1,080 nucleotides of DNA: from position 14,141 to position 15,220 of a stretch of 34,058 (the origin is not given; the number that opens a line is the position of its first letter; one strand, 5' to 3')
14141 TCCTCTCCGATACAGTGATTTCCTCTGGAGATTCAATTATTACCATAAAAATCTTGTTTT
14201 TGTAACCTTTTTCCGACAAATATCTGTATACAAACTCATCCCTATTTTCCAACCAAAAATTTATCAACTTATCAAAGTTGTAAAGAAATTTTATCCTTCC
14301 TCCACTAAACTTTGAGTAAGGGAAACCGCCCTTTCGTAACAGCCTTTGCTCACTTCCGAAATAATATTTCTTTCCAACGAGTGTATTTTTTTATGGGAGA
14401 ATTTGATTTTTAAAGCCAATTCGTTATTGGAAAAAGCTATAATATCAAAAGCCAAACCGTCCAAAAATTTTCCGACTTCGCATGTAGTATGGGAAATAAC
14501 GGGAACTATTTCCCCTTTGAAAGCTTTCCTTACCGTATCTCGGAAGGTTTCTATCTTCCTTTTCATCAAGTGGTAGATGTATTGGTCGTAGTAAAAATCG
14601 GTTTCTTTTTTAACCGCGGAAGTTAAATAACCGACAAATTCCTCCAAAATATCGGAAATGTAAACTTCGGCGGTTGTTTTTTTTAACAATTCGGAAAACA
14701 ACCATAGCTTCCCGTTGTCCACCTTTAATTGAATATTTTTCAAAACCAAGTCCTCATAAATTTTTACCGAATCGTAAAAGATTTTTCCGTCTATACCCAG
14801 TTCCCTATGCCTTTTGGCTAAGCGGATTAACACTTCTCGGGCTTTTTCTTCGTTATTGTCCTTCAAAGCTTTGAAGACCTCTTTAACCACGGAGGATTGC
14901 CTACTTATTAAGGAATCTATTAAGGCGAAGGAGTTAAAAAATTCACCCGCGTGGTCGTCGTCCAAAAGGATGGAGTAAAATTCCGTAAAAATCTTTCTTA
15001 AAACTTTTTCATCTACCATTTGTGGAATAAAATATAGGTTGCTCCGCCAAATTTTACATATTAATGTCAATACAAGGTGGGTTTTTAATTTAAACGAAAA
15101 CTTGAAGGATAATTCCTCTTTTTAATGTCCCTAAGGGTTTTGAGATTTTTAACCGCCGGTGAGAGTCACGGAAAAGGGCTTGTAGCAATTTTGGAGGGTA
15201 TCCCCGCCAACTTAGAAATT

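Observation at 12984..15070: Two-gene module: truncated-globin-like plus CZB sensor protein, followed by a degenerate-GGDEF/EAL phosphodiesterase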

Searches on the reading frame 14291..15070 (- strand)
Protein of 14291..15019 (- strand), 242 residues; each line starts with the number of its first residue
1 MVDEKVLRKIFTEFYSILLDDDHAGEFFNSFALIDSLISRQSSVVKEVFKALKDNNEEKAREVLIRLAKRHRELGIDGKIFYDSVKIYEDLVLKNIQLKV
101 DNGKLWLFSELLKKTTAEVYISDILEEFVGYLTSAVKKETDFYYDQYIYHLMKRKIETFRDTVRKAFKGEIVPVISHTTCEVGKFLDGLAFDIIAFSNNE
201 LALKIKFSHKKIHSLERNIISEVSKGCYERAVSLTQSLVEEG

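Call 3: search_protein_families(library=pfam, proteins=[window:14291-15019:-, window:14291-15070:-], max_evalue=10)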
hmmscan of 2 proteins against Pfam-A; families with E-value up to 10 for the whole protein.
window:14291-15019:- (242 aa): 5 families
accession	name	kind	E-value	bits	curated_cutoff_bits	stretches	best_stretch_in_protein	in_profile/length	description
PF11563.14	Protoglobin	-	0.0066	16.9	25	1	6-100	32-123/158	Protoglobin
PF01895.24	PhoU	-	0.066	14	23.5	1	43-64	10-31/89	PhoU domain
PF13682.11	CZB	-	0.11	13.3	29.4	1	162-217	7-61/64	Chemoreceptor zinc-binding domain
PF00861.27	Ribosomal_L18p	-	0.11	13.3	27.8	1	41-88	51-98/116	Ribosomal L18 of archaea, bacteria, mitoch. and chloroplast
PF00273.25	Serum_albumin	-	0.16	12.1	34.4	0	116-167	103-156/176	Serum albumin family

window:14291-15070:- (259 aa): 5 families
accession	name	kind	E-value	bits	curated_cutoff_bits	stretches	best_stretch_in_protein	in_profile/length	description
PF11563.14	Protoglobin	-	0.0068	16.8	25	1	22-117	31-123/158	Protoglobin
PF00861.27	Ribosomal_L18p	-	0.042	14.6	27.8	1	58-105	51-98/116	Ribosomal L18 of archaea, bacteria, mitoch. and chloroplast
PF01895.24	PhoU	-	0.082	13.7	23.5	1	60-81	10-31/89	PhoU domain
PF13682.11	CZB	-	0.13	13.1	29.4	1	179-234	7-61/64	Chemoreceptor zinc-binding domain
PF00273.25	Serum_albumin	-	0.2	11.8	34.4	0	134-184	104-156/176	Serum albumin family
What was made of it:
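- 14609..15019 (-): Sensor-globin domain (residues 1-137). The distal Tyr15 codon is at 14975-14977 and the proximal His71 codon at 14807-14809. Pfam Protoglobin E 0.0066, below the cut-off (call 3).
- On Globin-coupled sensor globin (Pfam Protoglobin PF11563): The window protein scores 16.9 bits against a cut-off of 25 (call 3).
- On CZB domain (Pfam PF13682): The window protein alone scores only 13.3 bits against a cut-off of 29.4 (call 3).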

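Call 4: search_protein_families(library=ncbifam, proteins=[window:14291-15019:-], max_evalue=10)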
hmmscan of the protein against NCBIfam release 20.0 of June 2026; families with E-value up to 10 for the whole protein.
window:14291-15019:- (242 aa): 1 family
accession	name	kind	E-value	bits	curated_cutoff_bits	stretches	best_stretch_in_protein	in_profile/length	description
NF007380.0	PRK09894.1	equivalog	0.024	14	256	1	163-227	34-97/296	diguanylate cyclase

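Call 5: find_homologous_proteins(query=window:14291-15019:-, max_evalue=0.001)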
Query window:14291-15019:- (242 aa): 2 proteins with E <= 0.001 among 506 candidates.
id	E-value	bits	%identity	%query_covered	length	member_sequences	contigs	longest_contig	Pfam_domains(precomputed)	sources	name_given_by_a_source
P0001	5.8e-150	515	100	100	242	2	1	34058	-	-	-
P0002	1.2e-111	390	77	100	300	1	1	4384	-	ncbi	-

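Call 8: find_encoding_contigs(protein=P0002, flank=10000)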
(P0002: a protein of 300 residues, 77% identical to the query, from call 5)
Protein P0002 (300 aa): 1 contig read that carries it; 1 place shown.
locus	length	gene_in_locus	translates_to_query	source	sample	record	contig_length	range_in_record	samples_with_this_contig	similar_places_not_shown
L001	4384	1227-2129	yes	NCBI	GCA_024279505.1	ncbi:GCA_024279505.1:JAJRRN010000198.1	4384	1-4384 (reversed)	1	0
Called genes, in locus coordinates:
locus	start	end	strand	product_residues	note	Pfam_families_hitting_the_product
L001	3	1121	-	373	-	?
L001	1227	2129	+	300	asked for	-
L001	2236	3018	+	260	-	PF00563:EAL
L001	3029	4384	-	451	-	?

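Call 16: find_homologous_proteins(query=A2, max_evalue=0.01)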
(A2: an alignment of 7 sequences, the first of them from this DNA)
Query A2 (7 sequences) (242 aa, profile of the alignment): 2 proteins with E <= 0.01 among 8000 candidates.
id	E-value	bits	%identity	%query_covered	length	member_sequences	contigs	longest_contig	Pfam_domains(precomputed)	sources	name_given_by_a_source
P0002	1.8e-96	341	77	100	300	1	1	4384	-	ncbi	-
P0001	7.6e-96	339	100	100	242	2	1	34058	-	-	-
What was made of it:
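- Tried and rejected: Third word-indexed homologue search, with the N-terminal alignment A2 (call 16).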

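Call 22: search_solved_structures(query=A2, max_evalue=10, show_alignments=3)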
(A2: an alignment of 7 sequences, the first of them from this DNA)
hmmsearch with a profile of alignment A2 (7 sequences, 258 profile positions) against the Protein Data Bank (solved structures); distinct sequences matched with E-value up to 10: 15.
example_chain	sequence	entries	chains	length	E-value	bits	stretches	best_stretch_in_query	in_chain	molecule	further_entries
6jlc_A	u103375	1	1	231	0.014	18.1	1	58-158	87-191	CAMP factor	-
3uq3_A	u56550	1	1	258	0.023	17.4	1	209-255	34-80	Heat shock protein STI1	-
9gn4_A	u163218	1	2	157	0.11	15.1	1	38-106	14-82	Nucleoside deoxyribosyltransferase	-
4zvb_A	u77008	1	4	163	0.16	14.6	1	12-81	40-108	Diguanylate cyclase DosC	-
4zva_A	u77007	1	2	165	0.19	14.4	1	12-81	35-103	Diguanylate cyclase DosC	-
6hsq_A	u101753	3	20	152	0.24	14.1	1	110-195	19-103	3-dehydroquinate dehydratase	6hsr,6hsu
1f8x_A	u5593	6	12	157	0.29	13.8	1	38-106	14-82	NUCLEOSIDE 2-DEOXYRIBOSYLTRANSFERASE | Nucleoside deoxyribosyltransferase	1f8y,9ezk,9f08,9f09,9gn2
6h1w_A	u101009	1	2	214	0.3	13.7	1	107-139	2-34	MJ1004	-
4hx9_A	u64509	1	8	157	0.46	13.1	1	38-106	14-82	Nucleoside deoxyribosyltransferase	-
3htz_A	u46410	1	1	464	0.96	12.1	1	63-150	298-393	Alanyl-tRNA synthetase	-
1riq_A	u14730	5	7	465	0.96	12.1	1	63-150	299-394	Alanyl-tRNA synthetase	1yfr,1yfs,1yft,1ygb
6id6_A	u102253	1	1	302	1.1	11.9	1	42-78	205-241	Putative S-adenosyl-L-methionine-dependent methyltransferase Rv0731c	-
5iko_A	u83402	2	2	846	1.7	11.2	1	25-121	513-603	Glycogen phosphorylase, brain form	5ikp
5ab8_A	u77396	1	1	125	2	11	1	6-44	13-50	GROUP 1 TRUNCATED HEMOGLOBIN GLBN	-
1idr_A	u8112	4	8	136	2.3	10.8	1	6-44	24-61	HEMOGLOBIN HBN | Hemoglobin-like protein HbN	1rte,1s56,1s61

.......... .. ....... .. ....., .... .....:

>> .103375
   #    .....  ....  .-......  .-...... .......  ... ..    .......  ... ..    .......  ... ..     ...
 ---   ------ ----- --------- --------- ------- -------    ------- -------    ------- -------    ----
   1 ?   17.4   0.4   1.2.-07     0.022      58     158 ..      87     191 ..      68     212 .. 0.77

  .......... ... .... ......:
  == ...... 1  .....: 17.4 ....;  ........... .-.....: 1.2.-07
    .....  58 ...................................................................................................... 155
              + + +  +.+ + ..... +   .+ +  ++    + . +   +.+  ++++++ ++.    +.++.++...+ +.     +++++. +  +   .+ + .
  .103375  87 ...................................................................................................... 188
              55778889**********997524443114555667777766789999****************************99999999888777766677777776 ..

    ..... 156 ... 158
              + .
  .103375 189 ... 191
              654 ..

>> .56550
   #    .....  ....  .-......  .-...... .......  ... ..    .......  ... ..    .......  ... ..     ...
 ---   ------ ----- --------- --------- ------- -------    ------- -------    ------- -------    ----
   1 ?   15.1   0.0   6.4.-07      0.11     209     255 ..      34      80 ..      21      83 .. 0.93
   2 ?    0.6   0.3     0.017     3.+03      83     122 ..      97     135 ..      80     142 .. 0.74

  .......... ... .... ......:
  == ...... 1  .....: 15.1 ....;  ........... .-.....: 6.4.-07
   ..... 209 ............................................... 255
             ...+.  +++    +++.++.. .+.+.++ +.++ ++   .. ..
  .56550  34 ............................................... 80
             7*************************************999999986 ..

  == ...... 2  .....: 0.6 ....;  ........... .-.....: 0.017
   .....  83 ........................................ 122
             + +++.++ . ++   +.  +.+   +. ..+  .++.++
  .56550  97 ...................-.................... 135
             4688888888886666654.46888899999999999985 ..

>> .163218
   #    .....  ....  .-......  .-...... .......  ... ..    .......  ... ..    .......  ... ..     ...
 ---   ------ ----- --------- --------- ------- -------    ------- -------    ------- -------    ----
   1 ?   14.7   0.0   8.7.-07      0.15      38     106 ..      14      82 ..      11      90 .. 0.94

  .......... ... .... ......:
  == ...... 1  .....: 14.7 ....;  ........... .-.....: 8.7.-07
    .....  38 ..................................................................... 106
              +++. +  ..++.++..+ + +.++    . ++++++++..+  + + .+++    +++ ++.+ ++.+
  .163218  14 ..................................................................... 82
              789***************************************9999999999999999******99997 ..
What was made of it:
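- Tried and rejected: PDB sequence search with the seven-sequence profile A2 (call 22).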

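Call 23: search_protein_representatives(alignment_id=A2)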
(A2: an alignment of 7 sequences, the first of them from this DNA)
Query: 7 sequences, 258 profile positions. Proteins with E-value up to 0.001 (for the whole library): 64; up to 1e-10: 29; up to 1e-30: 20. The best 64 are listed.
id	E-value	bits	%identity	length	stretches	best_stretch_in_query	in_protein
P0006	1.3e-98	346.0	-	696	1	2-258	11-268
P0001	2.4e-96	338.5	-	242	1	1-242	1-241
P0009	5.7e-67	242.3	-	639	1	2-257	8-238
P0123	3.3e-64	233.2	-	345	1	5-258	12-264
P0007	6.9e-64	232.1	-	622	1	48-258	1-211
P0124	7.0e-59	215.8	-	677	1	3-258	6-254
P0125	1.4e-51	191.8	-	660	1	3-258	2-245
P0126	3.1e-49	184.1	-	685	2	8-258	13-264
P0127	1.4e-44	168.9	-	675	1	4-257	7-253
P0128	1.7e-42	162.0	-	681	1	3-258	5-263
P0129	2.1e-41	158.5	-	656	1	4-258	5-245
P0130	3.0e-41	158.0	-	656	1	4-258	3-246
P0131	8.2e-40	153.2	-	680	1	1-258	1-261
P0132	5.6e-37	144.0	-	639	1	1-258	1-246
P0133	2.2e-36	142.0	-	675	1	8-258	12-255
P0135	9.1e-35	136.7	-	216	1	6-230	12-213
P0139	1.0e-28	116.9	-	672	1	4-258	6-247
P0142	2.9e-22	95.7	-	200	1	1-200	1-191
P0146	2.0e-14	70.0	-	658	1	6-256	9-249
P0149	1.3e-09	54.3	-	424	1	6-250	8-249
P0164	2.2e-05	40.4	-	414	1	4-247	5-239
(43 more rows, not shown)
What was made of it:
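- Tried and rejected: The full HMMER scan (call 23) was what found the family.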

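Call 26: search_protein_families(library=pfam, alignment_id=A3, max_evalue=0.01)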
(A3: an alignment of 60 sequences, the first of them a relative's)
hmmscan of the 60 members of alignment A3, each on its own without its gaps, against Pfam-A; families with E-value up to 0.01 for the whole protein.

A. member 1, P0001 (242 aa): 1 family
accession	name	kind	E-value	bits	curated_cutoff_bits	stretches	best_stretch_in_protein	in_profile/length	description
PF11563.14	Protoglobin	-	0.0066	16.9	25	0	6-100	32-123/158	Protoglobin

B. families by the number of members that match (of 60 scanned): 22 families
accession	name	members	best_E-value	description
PF00563.25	EAL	38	1.1e-50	EAL domain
PF11563.14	Protoglobin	32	6.3e-13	Protoglobin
PF00990.26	GGDEF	21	5.9e-46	Diguanylate cyclase, GGDEF domain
PF13682.11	CZB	18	1.9e-20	Chemoreceptor zinc-binding domain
PF22335.1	Cas10-Cmr2_palm2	4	0.0013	Cas10/Cmr2, second palm domain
PF01152.27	Bac_globin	1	1.4e-32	Bacterial-like globin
PF01814.28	Hemerythrin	1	1.2e-11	Hemerythrin HHE cation binding domain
PF24898.2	GGDEF_GdpP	1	6.8e-05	Cyclic-di-AMP phosphodiesterase GdpP-like, GGDEF domain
PF03527.20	RHS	1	0.00021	RHS protein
PF21884.2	ZUO1-like_ZHD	1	0.00057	Zuotin-like, zuotin homology domain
PF21118.2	DosC_2nd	1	0.00062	DosC CZB-like middle domain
PF17853.6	GGDEF_2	1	0.0017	GGDEF-like domain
PF07676.18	PD40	1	0.0023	WD40-like Beta Propeller Repeat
PF25393.1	LTM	1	0.0029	LUBAC thetering domain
PF02631.22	RecX_HTH2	1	0.0038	RecX, second three-helix domain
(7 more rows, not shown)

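Call 33: predict_structure(alignment_id=A3)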
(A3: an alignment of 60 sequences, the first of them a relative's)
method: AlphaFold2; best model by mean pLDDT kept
length: 242 residues; sequences in the alignment: 60
mean_pLDDT: 95.1   pTM: 0.91
mean pLDDT of the five models: 95.1, 94.6, 94.4, 94.4, 94.1
residues with pLDDT >= 90: 216; 70-90: 25; 50-70: 1; < 50: 0
segments of 3 or more residues with pLDDT < 50: none
pLDDT, mean of each block of 10 residues (from residue 1): 94 96 87 95 97 97 98 95 96 91 95 98 98 87 90 96 97 94 96 96 97 98 98 97 89
secondary structure, 60 per line:
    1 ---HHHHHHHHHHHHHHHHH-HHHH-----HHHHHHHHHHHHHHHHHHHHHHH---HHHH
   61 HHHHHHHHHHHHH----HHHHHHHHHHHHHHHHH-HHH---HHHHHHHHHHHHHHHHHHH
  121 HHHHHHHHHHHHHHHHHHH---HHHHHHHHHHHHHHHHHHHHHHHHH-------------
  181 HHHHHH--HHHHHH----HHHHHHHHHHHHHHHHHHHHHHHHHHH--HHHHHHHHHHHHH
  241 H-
elements in order: H4-20 H22-25 H31-53 H57-73 H78-94 H102-139 H143-167 H181-186 H189-194 H199-225 H228-241
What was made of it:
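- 14291..15019 (-): ORF A, 242 aa: the N-terminal half of the interrupted gene (sensor globin plus CZB-type bundle). It ends at a TAA created by the frameshift. AF2 model pLDDT 95 (call 33).
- On Globin-coupled sensor globin (Pfam Protoglobin PF11563): The AF2 model has pLDDT 95 (call 33).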

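Call 35: fold_search(model_id=the predicted structure, library=pdb)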
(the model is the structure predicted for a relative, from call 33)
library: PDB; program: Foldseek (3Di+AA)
matches with E <= 10: 259; with E <= 0.001: 0
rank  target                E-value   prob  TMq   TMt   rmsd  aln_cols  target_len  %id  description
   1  6m9a_C                1.4e-01  1.00  0.38  0.55   4.4       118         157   14  Bordetella pertussis globin coupled sensor regulatory domain (BpeGReg) (released 2018-11-14)
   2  9dse_A                1.9e-01  1.00  0.36  0.53   4.5       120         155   14  Cyanide-ligated Bordetella pertussis globin coupled sensor regulatory domain (released 2025-12-24)
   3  9dse_C                2.0e-01  1.00  0.36  0.53   4.6       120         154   14  Cyanide-ligated Bordetella pertussis globin coupled sensor regulatory domain (released 2025-12-24)
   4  6m9a_A                2.1e-01  1.00  0.36  0.52   4.5       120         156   15  Bordetella pertussis globin coupled sensor regulatory domain (BpeGReg) (released 2018-11-14)
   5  9dsf_C                2.2e-01  1.00  0.36  0.53   4.5       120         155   14  Cyanide-ligated Bordetella pertussis globin coupled sensor regulatory domain S68A (released 2025-12-24)
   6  9lm9_B                2.5e-01  0.85  0.34  0.24  11.3       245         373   13  Crystal structure of bvFP-Pfr21 (released 2026-01-28)
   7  1c7d_A                2.7e-01  0.57  0.31  0.27  17.6       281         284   11  DEOXY RHB1.2 (RECOMBINANT HEMOGLOBIN) (released 2000-06-30)
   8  9dsf_A                2.8e-01  1.00  0.36  0.53   4.5       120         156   14  Cyanide-ligated Bordetella pertussis globin coupled sensor regulatory domain S68A (released 2025-12-24)
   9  9lm9_A                3.3e-01  0.75  0.31  0.23  11.3       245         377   11  Crystal structure of bvFP-Pfr21 (released 2026-01-28)
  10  4uiq_A                3.7e-01  0.99  0.35  0.51   4.6       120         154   15  Isolated globin domain of the Bordetella pertussis globin-coupled sensor with a heme at the dimer interface (released 2016-04-13)
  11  4uiq_B                3.9e-01  1.00  0.36  0.54   4.4       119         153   13  Isolated globin domain of the Bordetella pertussis globin-coupled sensor with a heme at the dimer interface (released 2016-04-13)
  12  5ohf_F                6.2e-01  1.00  0.39  0.59   3.8       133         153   12  Globin sensor domain of AfGcHK (FeIII form) in complex with cyanide, partially reduced (released 2017-11-08)
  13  3s1i_A                1.0e+00  0.99  0.38  0.66   3.1       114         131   14  Crystal structure of oxygen-bound hell's gate globin I (released 2011-09-21)
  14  1o1l_A                1.1e+00  0.51  0.37  0.33  15.2       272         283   11  Deoxy hemoglobin (A-GLY-C:V1M,L29W,H58Q; B,D:V1M) (released 2002-12-18)
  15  8r5s_G                1.1e+00  0.12  0.17  0.18  23.8       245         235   15  t113 - De-novo designed soluble homotetramer (released 2024-11-27)
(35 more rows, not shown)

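Call 45: list_cluster_members(proteins=[P0002, P0004, P0005, P0006, P0007, P0008, P0009, P0125, P0126, P0123])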
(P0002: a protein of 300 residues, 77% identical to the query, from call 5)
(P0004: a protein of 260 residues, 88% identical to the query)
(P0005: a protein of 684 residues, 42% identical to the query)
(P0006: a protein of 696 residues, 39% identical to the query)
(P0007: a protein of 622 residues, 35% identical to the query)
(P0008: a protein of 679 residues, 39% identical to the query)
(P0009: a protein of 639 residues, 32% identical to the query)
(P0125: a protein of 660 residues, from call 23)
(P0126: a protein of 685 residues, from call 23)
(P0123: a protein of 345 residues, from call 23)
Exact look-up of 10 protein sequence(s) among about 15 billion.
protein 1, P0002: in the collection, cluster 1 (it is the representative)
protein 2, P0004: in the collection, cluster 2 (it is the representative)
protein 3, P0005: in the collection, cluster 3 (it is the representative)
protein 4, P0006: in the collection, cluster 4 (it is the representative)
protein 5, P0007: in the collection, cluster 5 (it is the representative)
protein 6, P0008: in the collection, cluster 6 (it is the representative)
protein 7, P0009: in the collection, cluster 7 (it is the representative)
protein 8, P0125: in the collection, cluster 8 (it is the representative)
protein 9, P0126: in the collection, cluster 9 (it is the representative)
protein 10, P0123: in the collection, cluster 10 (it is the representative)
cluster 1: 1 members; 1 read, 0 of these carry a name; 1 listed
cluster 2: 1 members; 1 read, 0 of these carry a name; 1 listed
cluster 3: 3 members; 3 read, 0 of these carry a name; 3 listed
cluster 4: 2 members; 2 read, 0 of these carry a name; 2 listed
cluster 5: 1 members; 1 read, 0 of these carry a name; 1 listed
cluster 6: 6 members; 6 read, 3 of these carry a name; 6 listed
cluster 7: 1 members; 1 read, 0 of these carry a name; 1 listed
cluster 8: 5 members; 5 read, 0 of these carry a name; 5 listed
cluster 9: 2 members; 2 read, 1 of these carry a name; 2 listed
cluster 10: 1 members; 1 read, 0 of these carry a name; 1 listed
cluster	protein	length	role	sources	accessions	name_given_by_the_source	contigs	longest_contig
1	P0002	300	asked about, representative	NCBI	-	-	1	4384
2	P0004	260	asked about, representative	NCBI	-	-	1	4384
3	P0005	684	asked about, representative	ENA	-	-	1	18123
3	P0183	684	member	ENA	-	-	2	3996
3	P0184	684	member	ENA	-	-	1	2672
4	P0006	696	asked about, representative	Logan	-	-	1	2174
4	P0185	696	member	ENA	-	-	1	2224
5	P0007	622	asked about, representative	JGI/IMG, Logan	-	-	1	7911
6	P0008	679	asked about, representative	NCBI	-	-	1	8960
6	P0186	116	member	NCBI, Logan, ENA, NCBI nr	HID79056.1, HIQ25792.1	MAG TPA: EAL domain-containing protein [Aquifex aeolicus] | EAL domain-containing protein [Aquificales bacterium]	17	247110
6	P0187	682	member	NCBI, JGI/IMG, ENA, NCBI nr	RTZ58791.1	MAG: hypothetical protein DSZ31_05110 [Gammaproteobacteria bacterium]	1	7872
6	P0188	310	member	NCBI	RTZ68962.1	MAG: hypothetical protein DSZ30_03305, partial [Aquificaceae bacterium]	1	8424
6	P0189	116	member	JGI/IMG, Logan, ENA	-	-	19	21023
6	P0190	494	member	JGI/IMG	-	-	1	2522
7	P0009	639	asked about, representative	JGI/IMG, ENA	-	-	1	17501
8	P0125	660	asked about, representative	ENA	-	-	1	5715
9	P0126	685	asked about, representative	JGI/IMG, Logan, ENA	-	-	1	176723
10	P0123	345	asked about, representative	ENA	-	-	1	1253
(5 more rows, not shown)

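Call 47: find_encoding_contigs(protein=P0126, flank=8000, max_places=2)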
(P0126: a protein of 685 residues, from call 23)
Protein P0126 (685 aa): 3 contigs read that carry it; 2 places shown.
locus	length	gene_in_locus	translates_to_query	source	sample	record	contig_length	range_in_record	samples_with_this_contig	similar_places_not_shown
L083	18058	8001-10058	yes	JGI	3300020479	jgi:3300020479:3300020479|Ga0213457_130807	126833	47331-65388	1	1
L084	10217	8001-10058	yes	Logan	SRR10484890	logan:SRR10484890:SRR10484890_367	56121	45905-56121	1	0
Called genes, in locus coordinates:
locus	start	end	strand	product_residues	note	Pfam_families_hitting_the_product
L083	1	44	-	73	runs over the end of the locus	-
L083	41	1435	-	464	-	PF00749:tRNA-synt_1c, PF19269:Anticodon_2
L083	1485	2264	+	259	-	PF00462:Glutaredoxin (faint)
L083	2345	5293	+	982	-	PF02861:Clp_N, PF02861:Clp_N (weak), PF00004:AAA, PF23569:NBD_SMAX1, PF17871:AAA_lid_9, PF07724:AAA_2, PF07728:AAA_5, PF10431:ClpB_D2-small, +7 more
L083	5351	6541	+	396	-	PF01136:Peptidase_U32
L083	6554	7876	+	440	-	PF00171:Aldedh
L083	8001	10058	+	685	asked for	PF00563:EAL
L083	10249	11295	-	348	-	PF04413:Glycos_transf_N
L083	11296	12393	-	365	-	PF01658:Inos-1-P_synth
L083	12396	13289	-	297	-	PF01121:CoaE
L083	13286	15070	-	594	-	PF00009:GTP_EFTU, PF01926:MMR_HSR1 (weak), PF03144:GTP_EFTU_D2, PF22042:EF-G_D2, PF00679:EFG_C, PF21018:BipA_C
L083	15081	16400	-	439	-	PF07498:Rho_N, PF07497:Rho_RNA_bind, PF00006:ATP-synt_ab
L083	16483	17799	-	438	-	PF10396:TrmE_N, PF12631:MnmE_helical, PF00350:Dynamin_N (faint), PF01926:MMR_HSR1, PF02421:FeoB_N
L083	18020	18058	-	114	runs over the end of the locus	PF01521:Fe-S_biosyn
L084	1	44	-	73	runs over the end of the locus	-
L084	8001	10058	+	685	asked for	PF00563:EAL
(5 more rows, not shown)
